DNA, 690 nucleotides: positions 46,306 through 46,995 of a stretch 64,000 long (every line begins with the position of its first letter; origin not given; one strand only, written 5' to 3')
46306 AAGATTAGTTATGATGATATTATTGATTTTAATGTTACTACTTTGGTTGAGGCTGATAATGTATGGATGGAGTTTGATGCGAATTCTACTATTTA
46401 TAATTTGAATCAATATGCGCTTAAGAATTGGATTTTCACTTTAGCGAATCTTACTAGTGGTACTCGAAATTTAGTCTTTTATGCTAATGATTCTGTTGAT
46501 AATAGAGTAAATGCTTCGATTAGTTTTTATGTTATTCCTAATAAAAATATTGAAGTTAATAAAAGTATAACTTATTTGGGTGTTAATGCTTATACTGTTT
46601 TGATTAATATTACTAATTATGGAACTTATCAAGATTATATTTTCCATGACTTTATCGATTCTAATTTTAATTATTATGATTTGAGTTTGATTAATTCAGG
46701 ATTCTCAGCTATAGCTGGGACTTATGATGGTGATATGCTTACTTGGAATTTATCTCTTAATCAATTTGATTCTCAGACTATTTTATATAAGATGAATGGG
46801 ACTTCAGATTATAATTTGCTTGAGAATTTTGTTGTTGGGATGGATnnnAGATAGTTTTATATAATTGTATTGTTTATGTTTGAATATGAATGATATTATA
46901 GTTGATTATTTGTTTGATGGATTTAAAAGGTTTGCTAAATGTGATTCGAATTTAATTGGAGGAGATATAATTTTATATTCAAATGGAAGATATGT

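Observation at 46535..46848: Shared C-terminal module ending in [IMV][IV]G[LM][DE]-stop, with no TM anchor: candidate novel sorting or anchoring signal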

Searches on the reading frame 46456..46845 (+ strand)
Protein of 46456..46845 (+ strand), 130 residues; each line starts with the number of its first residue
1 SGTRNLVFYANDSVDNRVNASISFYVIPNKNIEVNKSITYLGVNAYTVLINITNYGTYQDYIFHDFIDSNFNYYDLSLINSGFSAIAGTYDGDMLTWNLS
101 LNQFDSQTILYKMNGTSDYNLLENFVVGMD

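Call 9: search_protein_families(library=pfam, proteins=[window:46456-46845:+], max_evalue=10)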
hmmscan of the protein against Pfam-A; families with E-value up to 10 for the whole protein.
window:46456-46845:+ (130 aa): 1 family
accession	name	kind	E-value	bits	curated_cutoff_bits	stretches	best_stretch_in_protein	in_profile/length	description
PF18000.7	Top6b_C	-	0.077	13.6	28.6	1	31-122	17-101/111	Type 2 DNA topoisomerase 6 subunit B C-terminal domain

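Call 10: search_protein_families(library=ncbifam, proteins=[window:46456-46845:+], max_evalue=10)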
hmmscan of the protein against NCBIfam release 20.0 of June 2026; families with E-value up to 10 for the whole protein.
window:46456-46845:+ (130 aa): 0 families
